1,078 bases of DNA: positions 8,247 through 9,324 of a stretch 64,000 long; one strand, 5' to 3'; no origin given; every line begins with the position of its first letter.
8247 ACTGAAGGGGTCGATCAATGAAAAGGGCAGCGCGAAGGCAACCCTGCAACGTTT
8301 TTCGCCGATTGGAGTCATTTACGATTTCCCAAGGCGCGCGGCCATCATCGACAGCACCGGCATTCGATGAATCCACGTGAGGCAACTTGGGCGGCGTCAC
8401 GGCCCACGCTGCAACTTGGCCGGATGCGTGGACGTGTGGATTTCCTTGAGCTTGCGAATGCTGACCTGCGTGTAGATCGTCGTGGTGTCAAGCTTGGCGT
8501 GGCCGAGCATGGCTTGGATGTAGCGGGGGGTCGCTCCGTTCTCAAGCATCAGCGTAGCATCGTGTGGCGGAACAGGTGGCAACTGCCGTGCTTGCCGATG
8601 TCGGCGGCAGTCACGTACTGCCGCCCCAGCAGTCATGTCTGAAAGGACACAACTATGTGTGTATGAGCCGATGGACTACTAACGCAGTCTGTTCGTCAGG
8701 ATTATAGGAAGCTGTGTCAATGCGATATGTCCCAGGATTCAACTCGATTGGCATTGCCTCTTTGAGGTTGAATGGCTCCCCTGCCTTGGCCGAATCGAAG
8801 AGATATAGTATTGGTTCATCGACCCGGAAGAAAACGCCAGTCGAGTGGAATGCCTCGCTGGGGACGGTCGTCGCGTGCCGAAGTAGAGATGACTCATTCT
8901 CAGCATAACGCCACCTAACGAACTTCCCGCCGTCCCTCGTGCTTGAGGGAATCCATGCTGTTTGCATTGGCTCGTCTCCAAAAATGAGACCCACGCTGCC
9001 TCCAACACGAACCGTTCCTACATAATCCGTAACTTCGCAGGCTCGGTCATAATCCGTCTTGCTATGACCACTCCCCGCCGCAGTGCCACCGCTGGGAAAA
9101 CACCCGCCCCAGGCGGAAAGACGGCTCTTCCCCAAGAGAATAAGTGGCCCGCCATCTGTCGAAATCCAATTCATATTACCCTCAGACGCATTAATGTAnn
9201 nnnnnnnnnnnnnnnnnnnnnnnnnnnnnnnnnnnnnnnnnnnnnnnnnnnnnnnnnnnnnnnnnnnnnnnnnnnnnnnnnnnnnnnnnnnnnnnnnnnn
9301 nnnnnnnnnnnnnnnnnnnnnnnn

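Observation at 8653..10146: Rhs tip: 315-aa C-terminal domain ending in an HNH-like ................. motif, paired with an Imm21-like immunity gene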

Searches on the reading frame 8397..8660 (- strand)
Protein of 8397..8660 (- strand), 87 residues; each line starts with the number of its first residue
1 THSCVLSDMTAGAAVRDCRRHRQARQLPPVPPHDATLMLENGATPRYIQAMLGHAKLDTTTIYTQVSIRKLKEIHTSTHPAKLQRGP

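Call 23: search_protein_families(library=pfam, proteins=[window:8397-8660:-], max_evalue=0.01)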
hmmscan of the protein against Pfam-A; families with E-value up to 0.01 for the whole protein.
window:8397-8660:- (87 aa): 1 family
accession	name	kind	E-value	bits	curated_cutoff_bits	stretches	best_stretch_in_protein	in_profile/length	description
PF00589.27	Phage_integrase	-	3.4e-06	27.4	27.1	1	35-67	137-169/172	Phage integrase family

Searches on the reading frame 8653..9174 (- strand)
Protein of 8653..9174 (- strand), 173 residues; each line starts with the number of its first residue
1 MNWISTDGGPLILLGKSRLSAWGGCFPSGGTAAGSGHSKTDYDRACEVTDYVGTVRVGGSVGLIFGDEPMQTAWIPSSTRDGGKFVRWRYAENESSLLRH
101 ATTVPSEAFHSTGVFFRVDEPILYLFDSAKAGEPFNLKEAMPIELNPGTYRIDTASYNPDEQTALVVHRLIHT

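Call 8: search_protein_families(library=pfam, proteins=[window:8653-9174:-], max_evalue=1)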
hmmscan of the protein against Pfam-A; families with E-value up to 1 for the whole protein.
window:8653-9174:- (173 aa): 1 family
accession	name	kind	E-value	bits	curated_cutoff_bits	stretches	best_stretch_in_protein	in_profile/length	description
PF15589.11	Imm21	-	3.5e-31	108.8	30.7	1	2-163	1-159/159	Immunity protein 21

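Call 9: search_protein_families(library=ncbifam, proteins=[window:8653-9174:-], max_evalue=1)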
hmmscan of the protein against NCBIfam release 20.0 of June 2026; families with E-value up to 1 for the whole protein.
window:8653-9174:- (173 aa): 0 families

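Call 21: find_encoding_contigs(protein=window:8653-9174:-, flank=10000, max_places=6)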
Protein window:8653-9174:- (173 aa): 1 contig read that carries it; 1 place shown.
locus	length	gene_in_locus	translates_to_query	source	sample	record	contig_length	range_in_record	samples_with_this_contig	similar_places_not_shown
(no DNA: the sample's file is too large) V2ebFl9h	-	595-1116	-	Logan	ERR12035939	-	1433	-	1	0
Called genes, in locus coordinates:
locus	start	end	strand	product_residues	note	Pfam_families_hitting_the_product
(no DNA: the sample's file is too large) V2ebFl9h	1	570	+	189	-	?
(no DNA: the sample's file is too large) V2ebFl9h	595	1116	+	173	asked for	PF15589:Imm21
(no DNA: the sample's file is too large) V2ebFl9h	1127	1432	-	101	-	?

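Call 76: search_protein_families(library=phrogs, proteins=[window:8653-9174:-], max_evalue=0.1)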
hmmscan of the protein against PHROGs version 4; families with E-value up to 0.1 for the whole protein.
window:8653-9174:- (173 aa): 0 families

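Call 77: search_protein_families(library=padloc, proteins=[window:8653-9174:-], max_evalue=0.1)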
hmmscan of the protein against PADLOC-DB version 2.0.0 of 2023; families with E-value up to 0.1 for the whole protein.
window:8653-9174:- (173 aa): 0 families
